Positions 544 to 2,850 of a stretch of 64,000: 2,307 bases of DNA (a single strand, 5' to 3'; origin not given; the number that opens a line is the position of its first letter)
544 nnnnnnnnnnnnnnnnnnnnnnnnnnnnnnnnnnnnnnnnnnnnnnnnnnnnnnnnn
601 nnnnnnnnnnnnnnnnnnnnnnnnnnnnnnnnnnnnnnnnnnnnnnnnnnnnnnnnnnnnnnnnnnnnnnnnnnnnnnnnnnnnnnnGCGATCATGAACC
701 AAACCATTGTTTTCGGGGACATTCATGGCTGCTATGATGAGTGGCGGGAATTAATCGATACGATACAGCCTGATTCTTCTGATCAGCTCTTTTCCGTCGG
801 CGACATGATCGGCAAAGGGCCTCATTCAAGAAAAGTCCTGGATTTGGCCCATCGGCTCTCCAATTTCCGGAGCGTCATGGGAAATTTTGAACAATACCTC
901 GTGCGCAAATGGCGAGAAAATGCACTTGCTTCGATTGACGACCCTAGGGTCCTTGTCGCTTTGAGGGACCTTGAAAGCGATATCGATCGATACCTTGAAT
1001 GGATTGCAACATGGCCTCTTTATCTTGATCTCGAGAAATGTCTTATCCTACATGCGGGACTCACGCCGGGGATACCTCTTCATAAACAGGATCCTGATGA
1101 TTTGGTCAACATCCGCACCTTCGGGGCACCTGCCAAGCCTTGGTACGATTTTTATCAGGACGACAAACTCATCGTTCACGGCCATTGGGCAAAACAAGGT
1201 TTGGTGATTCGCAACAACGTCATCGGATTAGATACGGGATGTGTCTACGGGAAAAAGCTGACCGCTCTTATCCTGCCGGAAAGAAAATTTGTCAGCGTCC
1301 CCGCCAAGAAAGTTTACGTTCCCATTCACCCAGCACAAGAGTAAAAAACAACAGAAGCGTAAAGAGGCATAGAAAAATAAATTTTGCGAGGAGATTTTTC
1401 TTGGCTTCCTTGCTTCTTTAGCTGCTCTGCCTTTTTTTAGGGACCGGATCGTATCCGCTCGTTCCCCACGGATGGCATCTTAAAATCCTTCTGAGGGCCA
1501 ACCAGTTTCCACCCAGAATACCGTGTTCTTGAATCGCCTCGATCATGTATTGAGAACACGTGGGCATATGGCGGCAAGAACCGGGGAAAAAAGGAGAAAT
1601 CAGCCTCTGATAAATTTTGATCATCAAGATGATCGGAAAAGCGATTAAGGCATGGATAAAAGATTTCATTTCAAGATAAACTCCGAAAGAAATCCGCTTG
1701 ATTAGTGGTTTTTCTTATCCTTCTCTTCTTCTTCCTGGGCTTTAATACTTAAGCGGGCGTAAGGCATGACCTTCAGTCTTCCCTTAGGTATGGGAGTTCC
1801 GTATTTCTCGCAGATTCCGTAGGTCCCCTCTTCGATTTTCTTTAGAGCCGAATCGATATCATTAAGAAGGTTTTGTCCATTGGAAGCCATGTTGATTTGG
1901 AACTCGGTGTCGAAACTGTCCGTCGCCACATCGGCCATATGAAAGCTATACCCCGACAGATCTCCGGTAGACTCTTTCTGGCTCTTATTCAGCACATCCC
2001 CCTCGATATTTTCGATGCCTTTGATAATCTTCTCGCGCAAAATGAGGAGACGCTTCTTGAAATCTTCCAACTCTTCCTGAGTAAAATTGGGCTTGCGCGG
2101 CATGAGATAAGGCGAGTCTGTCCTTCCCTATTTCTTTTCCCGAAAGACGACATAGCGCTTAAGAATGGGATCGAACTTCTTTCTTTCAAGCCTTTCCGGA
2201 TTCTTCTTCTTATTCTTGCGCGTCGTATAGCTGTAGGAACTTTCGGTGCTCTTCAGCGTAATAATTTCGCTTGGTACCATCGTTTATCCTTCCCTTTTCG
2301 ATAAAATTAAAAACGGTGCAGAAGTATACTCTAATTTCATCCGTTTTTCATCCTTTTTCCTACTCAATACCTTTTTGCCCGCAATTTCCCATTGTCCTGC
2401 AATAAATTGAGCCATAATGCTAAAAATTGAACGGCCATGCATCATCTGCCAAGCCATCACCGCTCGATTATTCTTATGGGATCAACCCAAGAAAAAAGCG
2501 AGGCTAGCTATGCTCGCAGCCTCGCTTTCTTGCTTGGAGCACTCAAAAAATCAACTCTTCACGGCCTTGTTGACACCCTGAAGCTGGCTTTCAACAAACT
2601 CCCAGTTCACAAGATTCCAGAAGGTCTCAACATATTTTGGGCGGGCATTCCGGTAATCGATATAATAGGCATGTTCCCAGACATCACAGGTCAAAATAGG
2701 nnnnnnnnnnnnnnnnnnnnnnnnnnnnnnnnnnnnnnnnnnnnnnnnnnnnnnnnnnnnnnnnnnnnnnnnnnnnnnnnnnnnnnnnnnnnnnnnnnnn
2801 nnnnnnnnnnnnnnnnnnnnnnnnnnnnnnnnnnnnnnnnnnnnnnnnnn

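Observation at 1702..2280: Adjacent zinc-ribbon-less paralogs: C-minus L33 next to a Cys-depleted DksA (candidate zinc-sparing module)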

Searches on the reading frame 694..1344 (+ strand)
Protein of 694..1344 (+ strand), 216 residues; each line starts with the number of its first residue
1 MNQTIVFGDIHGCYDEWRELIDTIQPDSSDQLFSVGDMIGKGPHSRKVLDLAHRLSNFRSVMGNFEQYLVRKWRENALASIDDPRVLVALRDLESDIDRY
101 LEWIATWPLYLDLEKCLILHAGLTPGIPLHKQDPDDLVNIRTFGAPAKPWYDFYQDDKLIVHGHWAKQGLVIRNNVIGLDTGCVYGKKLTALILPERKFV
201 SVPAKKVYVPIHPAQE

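Call 3: search_protein_families(library=pfam, proteins=[window:694-1344:+], max_evalue=0.01)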
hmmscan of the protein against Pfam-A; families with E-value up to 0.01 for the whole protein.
window:694-1344:+ (216 aa): 2 families
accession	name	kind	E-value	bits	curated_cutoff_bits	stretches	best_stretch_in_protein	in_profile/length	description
PF00149.33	Metallophos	-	2.2e-13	51.5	21.5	1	5-166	4-157/191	Calcineurin-like phosphoesterase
PF12850.12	Metallophos_2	-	0.00066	20.1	27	1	5-90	4-60/154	Calcineurin-like phosphoesterase superfamily domain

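Call 4: search_protein_families(library=ncbifam, proteins=[window:694-1344:+], max_evalue=0.01)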
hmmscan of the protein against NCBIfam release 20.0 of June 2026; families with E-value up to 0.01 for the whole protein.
window:694-1344:+ (216 aa): 7 families
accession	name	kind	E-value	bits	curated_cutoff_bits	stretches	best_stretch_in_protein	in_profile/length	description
NF001204.0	PRK00166.1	equivalog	3.9e-35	121.5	176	2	4-126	3-126/276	symmetrical bis(5'-nucleosyl)-tetraphosphatase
TIGR00668.1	apaH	equivalog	3.4e-22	79.2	222.85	2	4-129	3-129/279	bis(5'-nucleosyl)-tetraphosphatase (symmetrical) ApaH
TIGR04075.1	bacter_Pnkp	equivalog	1.5e-20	73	750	1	6-210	184-420/851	polynucleotide kinase-phosphatase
NF010148.0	PRK13625.1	equivalog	7.2e-17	61.7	340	2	148-210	176-238/245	bis(5'-nucleosyl)-tetraphosphatase PrpE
NF008516.0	PRK11439.1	equivalog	6e-11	42.7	326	1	5-70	20-85/218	protein-serine/threonine phosphatase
NF007425.0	PRK09968.1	equivalog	2.7e-06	27.2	332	1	6-67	19-80/218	protein-serine/threonine phosphatase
NF006988.0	PRK09453.1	equivalog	0.0013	18.6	117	1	5-44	4-43/183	phosphodiesterase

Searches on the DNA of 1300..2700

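Call 49: search_rna_families(source=window, start=1300, end=2700, threshold=evalue, max_evalue=1)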
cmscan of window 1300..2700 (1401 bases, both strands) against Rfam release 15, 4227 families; matches with E-value up to 1: 0.
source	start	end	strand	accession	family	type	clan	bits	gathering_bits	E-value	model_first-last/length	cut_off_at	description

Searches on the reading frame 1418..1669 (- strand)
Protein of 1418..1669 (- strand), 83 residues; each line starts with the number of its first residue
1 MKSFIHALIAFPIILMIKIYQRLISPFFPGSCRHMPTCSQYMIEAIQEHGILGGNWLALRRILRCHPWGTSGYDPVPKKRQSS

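Call 3: search_protein_families(library=pfam, proteins=[window:1418-1669:-], max_evalue=0.01)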
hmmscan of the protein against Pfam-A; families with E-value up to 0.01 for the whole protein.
window:1418-1669:- (83 aa): 1 family
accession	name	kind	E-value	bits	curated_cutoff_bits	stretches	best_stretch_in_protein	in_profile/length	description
PF01809.23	YidD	-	1.6e-30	105.1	27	1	13-76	4-67/67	Putative membrane protein insertion efficiency factor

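Call 4: search_protein_families(library=ncbifam, proteins=[window:1418-1669:-], max_evalue=0.01)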
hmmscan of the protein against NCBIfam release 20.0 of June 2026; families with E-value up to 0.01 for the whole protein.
window:1418-1669:- (83 aa): 1 family
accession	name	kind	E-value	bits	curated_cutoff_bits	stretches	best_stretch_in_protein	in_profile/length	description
TIGR00278.2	TIGR00278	equivalog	3.1e-25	87.8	40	1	13-72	4-63/64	membrane protein insertion efficiency factor YidD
